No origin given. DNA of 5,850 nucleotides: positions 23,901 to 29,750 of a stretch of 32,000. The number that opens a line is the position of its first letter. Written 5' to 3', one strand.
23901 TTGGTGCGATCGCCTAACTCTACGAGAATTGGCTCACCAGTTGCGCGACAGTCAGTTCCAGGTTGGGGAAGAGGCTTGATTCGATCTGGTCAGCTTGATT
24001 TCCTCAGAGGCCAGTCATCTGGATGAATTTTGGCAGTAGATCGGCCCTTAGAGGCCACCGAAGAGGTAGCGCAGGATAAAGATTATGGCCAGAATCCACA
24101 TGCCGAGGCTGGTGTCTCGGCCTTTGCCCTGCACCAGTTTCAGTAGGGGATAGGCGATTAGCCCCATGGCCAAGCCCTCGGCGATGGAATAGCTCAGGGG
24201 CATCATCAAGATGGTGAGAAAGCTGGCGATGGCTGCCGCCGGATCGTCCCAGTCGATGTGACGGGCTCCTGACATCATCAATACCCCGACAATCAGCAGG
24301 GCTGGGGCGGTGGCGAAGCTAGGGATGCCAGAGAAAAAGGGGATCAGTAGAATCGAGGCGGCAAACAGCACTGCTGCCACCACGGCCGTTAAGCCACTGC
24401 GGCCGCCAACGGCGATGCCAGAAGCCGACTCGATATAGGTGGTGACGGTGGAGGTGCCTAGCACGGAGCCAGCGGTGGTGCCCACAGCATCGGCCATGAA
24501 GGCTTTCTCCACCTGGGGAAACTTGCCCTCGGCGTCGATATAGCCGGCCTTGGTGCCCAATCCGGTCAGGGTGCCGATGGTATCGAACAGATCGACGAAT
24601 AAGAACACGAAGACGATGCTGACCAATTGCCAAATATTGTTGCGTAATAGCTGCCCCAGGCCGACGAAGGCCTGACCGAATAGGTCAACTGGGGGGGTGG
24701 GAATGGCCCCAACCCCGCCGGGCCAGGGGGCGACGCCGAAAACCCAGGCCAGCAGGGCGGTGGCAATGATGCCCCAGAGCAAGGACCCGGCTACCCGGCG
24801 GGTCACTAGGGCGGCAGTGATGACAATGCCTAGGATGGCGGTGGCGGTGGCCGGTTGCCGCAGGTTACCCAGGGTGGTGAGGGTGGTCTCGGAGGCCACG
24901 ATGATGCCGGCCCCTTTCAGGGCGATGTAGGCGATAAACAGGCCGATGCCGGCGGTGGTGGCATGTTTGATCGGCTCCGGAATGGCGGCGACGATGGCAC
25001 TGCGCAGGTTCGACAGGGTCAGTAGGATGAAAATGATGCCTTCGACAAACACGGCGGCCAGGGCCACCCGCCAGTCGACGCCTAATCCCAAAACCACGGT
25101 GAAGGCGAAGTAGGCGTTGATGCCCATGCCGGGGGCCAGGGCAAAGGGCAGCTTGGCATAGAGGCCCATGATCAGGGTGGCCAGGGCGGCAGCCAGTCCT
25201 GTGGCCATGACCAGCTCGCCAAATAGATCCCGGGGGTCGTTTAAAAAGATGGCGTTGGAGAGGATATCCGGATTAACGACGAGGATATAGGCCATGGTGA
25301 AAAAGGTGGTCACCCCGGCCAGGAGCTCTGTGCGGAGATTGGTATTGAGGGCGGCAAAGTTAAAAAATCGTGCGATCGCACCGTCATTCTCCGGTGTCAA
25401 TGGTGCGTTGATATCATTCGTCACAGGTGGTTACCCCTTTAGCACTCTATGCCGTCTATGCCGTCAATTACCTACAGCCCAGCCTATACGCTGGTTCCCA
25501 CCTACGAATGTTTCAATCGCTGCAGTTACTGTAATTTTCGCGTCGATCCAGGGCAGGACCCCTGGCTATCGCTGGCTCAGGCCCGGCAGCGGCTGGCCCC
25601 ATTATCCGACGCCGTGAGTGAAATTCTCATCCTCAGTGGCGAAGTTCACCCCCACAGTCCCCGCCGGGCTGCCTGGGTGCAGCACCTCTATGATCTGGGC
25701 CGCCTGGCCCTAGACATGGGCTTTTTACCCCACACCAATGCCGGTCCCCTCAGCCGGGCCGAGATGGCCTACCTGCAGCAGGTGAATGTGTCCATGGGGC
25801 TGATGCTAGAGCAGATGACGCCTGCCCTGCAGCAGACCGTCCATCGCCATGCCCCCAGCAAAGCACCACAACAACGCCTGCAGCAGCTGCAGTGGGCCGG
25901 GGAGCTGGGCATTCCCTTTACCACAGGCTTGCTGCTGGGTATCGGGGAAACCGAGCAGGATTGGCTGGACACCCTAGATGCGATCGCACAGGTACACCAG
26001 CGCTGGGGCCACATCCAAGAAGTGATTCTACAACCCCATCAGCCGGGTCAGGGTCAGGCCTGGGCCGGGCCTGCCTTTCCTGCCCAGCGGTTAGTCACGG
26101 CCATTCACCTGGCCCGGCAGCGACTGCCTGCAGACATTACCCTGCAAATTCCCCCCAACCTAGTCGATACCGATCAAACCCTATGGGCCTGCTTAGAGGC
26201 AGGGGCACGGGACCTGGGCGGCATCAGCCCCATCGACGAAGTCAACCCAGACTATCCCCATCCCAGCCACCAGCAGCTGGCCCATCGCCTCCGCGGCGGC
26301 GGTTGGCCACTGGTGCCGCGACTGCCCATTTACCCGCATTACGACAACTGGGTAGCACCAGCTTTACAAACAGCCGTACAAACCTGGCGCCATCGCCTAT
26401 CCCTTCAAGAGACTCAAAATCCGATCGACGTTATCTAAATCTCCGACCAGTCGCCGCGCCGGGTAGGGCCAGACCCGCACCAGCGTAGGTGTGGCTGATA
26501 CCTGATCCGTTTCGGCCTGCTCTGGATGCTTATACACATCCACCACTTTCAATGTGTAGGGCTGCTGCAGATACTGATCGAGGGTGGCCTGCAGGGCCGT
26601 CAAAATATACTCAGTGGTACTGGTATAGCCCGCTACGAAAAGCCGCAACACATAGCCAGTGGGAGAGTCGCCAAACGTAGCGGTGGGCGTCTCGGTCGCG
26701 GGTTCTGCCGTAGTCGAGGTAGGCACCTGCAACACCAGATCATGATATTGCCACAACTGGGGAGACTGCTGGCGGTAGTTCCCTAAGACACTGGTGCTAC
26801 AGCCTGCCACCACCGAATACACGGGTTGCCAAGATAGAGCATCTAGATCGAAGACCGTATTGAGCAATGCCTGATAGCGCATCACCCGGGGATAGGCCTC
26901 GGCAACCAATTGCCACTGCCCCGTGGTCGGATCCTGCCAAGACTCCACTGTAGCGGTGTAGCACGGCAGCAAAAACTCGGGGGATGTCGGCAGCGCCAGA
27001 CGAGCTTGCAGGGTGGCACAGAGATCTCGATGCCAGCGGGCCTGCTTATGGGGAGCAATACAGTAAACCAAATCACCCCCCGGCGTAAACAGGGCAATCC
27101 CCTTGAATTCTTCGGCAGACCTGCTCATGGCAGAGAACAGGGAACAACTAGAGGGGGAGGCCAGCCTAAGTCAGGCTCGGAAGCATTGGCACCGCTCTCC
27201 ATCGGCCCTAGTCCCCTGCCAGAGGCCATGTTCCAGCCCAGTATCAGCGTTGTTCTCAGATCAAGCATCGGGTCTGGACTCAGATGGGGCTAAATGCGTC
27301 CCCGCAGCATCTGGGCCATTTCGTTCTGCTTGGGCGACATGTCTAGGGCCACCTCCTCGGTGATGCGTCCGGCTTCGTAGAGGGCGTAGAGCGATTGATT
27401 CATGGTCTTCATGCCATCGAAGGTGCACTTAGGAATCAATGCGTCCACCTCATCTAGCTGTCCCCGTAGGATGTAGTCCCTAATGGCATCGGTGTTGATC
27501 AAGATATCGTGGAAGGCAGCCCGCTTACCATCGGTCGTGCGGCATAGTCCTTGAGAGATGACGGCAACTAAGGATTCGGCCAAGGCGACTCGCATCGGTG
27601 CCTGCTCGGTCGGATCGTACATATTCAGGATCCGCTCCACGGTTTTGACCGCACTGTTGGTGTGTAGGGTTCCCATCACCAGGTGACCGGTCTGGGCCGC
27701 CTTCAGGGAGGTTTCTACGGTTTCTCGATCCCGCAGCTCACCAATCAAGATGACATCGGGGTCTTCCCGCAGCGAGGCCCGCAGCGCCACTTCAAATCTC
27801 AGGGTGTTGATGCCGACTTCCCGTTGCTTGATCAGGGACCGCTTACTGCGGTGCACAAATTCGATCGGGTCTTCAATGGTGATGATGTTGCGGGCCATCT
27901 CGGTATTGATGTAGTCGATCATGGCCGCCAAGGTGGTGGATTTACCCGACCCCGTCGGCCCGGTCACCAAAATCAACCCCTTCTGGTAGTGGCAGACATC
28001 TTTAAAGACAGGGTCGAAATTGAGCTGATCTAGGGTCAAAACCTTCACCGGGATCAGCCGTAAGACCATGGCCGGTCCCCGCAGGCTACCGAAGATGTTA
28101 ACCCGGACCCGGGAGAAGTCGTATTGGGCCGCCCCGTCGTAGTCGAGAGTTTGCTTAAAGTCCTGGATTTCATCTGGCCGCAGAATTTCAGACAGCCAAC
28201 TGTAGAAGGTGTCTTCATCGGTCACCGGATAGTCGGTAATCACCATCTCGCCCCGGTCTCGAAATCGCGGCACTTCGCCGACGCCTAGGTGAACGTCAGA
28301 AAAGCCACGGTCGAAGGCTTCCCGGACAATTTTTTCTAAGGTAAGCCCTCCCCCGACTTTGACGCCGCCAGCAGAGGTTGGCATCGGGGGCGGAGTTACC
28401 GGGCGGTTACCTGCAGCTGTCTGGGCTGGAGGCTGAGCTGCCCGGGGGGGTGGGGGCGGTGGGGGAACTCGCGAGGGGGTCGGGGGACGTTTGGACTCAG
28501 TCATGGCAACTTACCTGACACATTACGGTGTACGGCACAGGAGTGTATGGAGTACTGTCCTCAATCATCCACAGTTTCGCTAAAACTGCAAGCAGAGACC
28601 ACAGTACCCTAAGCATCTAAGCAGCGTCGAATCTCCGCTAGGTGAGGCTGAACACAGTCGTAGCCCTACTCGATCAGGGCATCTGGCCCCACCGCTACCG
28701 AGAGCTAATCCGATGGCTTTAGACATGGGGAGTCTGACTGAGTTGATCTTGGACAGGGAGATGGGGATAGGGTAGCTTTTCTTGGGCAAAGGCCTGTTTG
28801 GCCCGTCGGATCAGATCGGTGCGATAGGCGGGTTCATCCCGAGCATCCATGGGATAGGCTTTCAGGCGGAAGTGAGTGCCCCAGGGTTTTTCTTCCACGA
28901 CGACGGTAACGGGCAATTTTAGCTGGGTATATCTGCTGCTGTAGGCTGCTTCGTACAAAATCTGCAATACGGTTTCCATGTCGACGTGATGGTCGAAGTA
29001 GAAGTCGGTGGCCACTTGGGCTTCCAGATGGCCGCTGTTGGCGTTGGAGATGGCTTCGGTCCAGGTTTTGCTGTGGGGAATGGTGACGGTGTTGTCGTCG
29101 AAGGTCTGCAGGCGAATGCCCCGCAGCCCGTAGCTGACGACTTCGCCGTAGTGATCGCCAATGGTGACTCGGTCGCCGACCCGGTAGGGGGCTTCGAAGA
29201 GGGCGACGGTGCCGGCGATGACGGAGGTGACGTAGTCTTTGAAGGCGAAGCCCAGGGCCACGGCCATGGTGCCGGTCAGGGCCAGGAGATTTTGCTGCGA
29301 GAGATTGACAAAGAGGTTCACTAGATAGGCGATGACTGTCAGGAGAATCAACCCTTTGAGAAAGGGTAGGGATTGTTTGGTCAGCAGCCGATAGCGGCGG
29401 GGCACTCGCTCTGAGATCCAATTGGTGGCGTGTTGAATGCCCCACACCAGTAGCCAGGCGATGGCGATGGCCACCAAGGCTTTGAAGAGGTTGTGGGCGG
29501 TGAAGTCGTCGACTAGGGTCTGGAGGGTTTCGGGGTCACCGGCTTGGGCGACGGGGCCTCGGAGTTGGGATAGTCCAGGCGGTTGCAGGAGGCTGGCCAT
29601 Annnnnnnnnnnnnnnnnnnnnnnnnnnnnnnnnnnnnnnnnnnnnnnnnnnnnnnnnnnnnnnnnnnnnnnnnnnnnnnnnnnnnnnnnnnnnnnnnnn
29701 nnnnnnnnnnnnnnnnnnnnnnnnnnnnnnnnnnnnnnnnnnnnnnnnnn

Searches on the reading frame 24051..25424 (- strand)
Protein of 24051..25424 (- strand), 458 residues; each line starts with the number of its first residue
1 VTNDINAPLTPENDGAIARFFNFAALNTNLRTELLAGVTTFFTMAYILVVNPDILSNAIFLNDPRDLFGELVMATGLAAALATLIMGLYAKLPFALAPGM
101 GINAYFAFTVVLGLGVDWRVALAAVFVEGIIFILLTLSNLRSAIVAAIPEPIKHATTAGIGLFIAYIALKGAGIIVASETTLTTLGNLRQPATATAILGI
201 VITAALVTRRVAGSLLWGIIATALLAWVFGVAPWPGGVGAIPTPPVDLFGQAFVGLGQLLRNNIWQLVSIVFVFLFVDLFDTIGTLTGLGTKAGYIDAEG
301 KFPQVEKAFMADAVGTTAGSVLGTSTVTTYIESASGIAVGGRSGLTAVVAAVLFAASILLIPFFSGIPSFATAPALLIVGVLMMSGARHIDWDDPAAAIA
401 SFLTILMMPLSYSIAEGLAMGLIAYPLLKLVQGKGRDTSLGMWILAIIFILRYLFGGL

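Call 20: search_protein_families(library=pfam, proteins=[window:24051-25424:-], max_evalue=0.001)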
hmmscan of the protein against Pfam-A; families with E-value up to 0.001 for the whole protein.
window:24051-25424:- (458 aa): 1 family
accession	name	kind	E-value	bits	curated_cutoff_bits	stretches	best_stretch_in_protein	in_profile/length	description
PF00860.26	Xan_ur_permease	-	1.1e-44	153.1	27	1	33-416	3-385/389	Permease family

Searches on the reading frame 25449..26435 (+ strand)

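Call 20: search_protein_families(library=pfam, proteins=[window:25449-26435:+], max_evalue=0.001)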
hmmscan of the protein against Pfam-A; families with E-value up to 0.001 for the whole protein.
window:25449-26435:+ (329 aa): 1 family
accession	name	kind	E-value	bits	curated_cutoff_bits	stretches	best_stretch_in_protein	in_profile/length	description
PF04055.27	Radical_SAM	-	1.2e-14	55.3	29.5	1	16-178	2-165/166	Radical SAM superfamily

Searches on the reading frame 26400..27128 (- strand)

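Call 20: search_protein_families(library=pfam, proteins=[window:26400-27128:-], max_evalue=0.001)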
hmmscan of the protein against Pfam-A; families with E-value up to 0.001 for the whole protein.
window:26400-27128:- (243 aa): 1 family
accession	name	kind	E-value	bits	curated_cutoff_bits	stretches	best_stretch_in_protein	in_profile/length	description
PF07689.18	KaiB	-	1.7e-23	82.5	27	1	162-241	1-80/82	KaiB domain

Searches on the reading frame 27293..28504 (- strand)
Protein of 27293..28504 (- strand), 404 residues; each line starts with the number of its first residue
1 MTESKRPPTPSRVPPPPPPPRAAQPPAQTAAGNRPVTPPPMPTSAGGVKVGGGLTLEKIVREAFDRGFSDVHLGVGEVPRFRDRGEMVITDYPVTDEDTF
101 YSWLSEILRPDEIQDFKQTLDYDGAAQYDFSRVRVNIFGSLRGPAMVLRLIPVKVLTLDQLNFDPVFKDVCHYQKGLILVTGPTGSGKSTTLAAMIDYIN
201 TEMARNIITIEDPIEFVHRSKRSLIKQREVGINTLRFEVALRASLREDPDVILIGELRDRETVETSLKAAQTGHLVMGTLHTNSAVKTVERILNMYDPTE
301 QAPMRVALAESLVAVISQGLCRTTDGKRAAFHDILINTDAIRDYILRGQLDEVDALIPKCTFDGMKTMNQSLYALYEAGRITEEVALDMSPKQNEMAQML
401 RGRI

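Call 20: search_protein_families(library=pfam, proteins=[window:27293-28504:-], max_evalue=0.001)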
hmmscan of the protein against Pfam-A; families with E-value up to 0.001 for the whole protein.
window:27293-28504:- (404 aa): 5 families
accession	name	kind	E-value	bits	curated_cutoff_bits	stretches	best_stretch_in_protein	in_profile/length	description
PF00437.27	T2SSE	-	1.5e-51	175.7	24.9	1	56-327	12-284/370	Type II/IV secretion system protein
PF13191.12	AAA_16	-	4.3e-05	24.5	32.6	1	166-209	15-55/167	AAA ATPase domain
PF13555.12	AAA_29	-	0.00022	21.4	27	1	174-196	21-43/61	P-loop containing region of AAA domain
PF13401.12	AAA_22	-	0.0003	21.6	27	1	173-204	3-33/130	AAA domain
PF13476.12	AAA_23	-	0.00049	21.2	27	1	165-195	17-39/201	AAA domain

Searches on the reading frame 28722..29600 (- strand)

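Call 20: search_protein_families(library=pfam, proteins=[window:28722-29600:-], max_evalue=0.001)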
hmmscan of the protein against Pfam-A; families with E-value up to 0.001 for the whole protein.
window:28722-29600:- (293 aa): 3 families
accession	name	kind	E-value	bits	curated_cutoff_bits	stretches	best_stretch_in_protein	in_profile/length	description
PF00924.24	MS_channel_2nd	-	1.3e-20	73.7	20.2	1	122-188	1-67/68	Mechanosensitive ion channel, beta-domain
PF21082.3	MS_channel_3rd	-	3.1e-09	37.6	21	1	197-276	2-86/88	Mechanosensitive ion channel MscS, C-terminal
PF21088.3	MS_channel_1st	-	0.0007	20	23.1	1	85-121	6-42/42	Mechanosensitive ion channel, transmembrane helices 2/3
